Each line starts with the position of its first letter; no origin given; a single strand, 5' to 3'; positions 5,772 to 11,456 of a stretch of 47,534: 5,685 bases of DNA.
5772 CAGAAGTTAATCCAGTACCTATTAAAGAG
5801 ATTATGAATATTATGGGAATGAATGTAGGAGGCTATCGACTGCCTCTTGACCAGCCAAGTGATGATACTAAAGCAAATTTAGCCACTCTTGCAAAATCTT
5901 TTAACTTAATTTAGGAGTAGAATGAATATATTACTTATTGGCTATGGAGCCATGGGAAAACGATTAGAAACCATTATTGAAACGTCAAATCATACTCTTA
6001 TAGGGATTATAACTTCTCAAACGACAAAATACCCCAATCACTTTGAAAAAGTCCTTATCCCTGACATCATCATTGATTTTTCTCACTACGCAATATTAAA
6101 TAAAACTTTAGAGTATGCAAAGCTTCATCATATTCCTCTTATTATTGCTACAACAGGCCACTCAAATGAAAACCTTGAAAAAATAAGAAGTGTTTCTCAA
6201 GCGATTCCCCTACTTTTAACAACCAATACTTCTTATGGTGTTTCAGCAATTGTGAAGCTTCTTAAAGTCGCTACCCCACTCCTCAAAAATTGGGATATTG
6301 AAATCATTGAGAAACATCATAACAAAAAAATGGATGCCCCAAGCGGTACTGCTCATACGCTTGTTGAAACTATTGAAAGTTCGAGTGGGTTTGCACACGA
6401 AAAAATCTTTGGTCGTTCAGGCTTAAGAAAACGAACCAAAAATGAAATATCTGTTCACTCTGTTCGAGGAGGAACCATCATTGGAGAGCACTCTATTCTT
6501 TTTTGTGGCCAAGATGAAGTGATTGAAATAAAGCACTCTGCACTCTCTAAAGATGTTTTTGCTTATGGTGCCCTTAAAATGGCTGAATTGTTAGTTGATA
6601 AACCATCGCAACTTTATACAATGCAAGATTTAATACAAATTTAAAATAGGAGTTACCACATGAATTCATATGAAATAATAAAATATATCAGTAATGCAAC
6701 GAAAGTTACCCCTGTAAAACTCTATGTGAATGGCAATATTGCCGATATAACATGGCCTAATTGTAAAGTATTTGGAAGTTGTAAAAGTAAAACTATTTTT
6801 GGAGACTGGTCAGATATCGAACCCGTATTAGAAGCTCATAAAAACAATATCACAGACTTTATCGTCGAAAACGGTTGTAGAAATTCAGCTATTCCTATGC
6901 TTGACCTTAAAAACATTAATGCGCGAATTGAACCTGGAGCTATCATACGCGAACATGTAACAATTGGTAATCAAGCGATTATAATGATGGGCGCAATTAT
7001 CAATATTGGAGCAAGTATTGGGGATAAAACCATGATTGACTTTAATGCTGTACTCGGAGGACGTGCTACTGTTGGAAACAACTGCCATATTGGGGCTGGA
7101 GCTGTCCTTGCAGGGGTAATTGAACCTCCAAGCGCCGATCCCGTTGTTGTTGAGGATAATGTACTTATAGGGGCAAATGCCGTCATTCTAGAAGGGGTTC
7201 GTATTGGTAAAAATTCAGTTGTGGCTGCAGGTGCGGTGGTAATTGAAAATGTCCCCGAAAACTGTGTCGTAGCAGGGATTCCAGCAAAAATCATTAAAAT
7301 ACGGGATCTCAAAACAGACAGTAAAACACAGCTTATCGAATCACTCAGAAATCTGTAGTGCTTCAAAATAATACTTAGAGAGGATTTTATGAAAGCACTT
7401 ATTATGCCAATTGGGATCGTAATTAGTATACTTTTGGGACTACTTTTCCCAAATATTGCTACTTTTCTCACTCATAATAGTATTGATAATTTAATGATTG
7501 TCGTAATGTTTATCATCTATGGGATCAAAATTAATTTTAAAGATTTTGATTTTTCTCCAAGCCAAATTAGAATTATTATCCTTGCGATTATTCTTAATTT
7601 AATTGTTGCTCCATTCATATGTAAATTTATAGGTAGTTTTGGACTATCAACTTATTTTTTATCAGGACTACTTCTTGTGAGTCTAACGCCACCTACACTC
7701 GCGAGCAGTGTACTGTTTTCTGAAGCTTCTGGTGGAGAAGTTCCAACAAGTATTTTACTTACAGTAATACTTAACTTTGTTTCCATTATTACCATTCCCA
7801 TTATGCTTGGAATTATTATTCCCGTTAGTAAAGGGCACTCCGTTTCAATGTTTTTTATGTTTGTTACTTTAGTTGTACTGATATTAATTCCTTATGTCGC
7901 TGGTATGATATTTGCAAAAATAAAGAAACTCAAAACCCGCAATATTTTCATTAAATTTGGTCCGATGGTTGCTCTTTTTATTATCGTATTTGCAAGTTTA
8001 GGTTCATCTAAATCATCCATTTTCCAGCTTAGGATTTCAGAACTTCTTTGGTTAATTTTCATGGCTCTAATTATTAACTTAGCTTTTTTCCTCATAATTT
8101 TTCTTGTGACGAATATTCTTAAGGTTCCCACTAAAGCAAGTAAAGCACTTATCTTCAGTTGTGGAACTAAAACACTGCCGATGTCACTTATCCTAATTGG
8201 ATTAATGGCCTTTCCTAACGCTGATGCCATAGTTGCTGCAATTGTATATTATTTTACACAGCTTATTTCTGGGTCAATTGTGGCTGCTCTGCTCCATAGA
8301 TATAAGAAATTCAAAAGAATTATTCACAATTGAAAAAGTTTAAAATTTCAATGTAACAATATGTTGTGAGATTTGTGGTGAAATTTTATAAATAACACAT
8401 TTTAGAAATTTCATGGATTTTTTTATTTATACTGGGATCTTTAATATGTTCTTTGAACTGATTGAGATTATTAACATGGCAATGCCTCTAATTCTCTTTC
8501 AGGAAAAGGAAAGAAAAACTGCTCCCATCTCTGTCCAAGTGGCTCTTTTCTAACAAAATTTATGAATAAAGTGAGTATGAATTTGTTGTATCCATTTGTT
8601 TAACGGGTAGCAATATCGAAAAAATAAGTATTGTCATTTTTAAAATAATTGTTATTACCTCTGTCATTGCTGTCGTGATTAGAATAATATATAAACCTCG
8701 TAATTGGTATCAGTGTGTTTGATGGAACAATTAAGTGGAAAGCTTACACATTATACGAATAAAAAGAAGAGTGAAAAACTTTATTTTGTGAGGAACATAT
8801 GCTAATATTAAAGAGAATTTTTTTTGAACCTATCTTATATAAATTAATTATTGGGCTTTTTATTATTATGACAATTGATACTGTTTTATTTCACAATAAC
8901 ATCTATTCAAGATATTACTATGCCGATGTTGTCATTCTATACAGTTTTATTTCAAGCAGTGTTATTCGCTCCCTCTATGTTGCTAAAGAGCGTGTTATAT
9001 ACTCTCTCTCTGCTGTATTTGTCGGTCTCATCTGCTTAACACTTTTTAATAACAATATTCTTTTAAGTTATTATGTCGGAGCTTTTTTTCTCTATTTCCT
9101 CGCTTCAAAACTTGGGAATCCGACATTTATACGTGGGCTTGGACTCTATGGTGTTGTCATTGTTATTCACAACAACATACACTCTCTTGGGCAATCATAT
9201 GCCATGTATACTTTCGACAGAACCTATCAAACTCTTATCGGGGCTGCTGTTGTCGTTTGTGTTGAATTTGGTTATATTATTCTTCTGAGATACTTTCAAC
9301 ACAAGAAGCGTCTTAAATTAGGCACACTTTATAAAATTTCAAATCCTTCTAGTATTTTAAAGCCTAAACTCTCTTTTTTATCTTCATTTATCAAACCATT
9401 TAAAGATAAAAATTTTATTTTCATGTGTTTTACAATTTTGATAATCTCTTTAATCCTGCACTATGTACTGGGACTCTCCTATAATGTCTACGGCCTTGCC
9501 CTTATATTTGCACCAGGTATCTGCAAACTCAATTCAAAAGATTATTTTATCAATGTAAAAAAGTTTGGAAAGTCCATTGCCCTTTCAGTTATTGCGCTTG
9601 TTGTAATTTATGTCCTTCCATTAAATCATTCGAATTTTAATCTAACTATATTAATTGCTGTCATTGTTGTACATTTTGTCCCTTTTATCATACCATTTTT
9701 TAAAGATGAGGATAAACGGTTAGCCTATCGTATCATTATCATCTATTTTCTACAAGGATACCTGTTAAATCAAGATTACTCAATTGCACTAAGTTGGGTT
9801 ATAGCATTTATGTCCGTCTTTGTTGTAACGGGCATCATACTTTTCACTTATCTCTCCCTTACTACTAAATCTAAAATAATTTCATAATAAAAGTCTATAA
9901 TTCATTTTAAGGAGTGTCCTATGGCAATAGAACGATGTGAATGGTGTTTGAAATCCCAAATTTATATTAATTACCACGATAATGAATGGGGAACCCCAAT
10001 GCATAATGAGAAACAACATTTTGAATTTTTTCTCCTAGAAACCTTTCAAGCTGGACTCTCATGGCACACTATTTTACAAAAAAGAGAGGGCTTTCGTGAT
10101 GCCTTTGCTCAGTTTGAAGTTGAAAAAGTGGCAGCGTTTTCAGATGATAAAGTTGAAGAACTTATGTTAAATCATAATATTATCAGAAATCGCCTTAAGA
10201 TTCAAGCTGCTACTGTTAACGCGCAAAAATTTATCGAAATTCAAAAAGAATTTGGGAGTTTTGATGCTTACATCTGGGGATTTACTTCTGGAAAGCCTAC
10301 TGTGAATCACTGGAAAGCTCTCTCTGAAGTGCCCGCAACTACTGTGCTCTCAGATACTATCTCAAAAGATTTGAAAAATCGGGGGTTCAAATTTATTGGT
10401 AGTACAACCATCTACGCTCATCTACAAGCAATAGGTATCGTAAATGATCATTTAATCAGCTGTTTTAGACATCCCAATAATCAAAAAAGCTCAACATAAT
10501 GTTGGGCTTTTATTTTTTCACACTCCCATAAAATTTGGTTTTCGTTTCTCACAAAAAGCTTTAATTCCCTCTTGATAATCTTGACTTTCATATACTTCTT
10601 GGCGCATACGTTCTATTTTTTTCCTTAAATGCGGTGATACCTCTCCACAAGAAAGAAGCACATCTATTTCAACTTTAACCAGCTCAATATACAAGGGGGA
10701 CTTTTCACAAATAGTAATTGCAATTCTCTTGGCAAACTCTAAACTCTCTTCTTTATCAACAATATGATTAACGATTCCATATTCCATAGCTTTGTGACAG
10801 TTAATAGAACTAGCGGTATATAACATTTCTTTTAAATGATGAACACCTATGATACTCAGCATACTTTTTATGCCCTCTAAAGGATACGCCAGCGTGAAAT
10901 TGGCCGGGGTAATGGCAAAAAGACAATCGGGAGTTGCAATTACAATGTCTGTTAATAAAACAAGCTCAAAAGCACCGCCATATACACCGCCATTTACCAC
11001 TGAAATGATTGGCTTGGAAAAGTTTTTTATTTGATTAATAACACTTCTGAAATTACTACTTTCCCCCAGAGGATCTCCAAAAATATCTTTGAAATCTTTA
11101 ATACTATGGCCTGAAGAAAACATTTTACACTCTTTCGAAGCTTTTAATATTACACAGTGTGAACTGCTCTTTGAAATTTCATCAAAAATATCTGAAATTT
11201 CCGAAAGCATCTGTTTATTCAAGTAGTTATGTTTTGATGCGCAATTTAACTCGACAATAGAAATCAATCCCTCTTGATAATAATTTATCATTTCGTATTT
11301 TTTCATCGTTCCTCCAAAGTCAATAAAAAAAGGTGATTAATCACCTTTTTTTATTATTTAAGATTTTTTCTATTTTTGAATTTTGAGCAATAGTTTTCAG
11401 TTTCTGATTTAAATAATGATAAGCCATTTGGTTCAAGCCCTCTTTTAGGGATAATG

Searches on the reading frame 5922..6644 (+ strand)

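Call 45: search_protein_families(library=pfam, proteins=[window:5922-6644:+], max_evalue=0.00001)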
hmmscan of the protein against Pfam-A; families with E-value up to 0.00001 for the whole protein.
window:5922-6644:+ (240 aa): 2 families
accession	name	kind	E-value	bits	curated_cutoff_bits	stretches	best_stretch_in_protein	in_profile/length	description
PF05173.19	DapB_C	-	6.2e-41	139.7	27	1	106-238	1-121/121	Dihydrodipicolinate reductase, C-terminus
PF01113.26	DapB_N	-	2.7e-15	57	25.6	1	1-102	1-123/124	Dihydrodipicolinate reductase, N-terminus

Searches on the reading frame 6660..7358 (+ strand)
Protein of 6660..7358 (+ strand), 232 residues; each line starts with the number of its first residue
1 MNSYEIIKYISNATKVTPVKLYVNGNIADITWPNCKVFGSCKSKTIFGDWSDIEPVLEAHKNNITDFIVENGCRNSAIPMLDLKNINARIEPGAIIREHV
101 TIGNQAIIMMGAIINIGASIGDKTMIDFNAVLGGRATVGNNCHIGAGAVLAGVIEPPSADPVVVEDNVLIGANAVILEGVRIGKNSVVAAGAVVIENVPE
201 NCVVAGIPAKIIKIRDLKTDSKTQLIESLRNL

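Call 45: search_protein_families(library=pfam, proteins=[window:6660-7358:+], max_evalue=0.00001)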
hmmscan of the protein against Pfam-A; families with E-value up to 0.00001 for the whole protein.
window:6660-7358:+ (232 aa): 4 families
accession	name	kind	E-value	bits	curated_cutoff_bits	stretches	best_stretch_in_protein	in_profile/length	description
PF08503.15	DapH_N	-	2.1e-32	111.6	27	1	1-83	1-86/86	Tetrahydrodipicolinate succinyltransferase N-terminal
PF00132.30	Hexapep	-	1.2e-23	82.2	27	2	162-194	2-34/36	Bacterial transferase hexapeptide (six repeats)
PF14602.12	Hexapep_2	-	2.5e-12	46.7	27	1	161-194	1-32/34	Hexapeptide repeat of succinyl-transferase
PF25084.1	LbH_EIF2B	-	7.2e-09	36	54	1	111-198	15-97/105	EIF2B subunit epsilon LbH domain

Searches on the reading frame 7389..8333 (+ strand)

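Call 32: search_protein_families(library=pfam, proteins=[window:7389-8333:+], max_evalue=0.000001)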
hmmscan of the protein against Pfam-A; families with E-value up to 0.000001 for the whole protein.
window:7389-8333:+ (314 aa): 2 families
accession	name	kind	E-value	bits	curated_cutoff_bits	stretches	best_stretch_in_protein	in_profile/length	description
PF13593.11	SBF_like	-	3.3e-28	99.3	25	1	6-304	3-313/313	SBF-like CPA transporter family (DUF4137)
PF01758.21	SBF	-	4.6e-13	49.7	24.3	1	35-208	2-185/191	Sodium Bile acid symporter family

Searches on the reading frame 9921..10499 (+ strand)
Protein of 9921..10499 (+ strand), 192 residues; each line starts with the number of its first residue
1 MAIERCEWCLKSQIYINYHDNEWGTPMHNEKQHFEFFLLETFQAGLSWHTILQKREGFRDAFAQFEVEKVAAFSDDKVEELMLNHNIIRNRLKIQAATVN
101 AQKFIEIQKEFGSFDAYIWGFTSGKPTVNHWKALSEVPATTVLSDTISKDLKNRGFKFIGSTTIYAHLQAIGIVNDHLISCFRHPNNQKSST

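Call 45: search_protein_families(library=pfam, proteins=[window:9921-10499:+], max_evalue=0.00001)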
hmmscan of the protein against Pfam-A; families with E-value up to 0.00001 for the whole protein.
window:9921-10499:+ (192 aa): 1 family
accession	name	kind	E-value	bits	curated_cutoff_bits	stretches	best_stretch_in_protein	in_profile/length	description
PF03352.18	Adenine_glyco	-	3e-79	265.4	25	1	8-184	1-177/177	Methyladenine glycosylase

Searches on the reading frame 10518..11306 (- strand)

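Call 45: search_protein_families(library=pfam, proteins=[window:10518-11306:-], max_evalue=0.00001)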
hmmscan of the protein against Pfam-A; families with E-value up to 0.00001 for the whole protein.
window:10518-11306:- (262 aa): 2 families
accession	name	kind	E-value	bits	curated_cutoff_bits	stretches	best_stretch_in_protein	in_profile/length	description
PF00378.25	ECH_1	-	5.9e-33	114.7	27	1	15-260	6-249/251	Enoyl-CoA hydratase/isomerase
PF16113.10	ECH_2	-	4.1e-16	59.8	27.2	1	16-196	2-185/335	Enoyl-CoA hydratase/isomerase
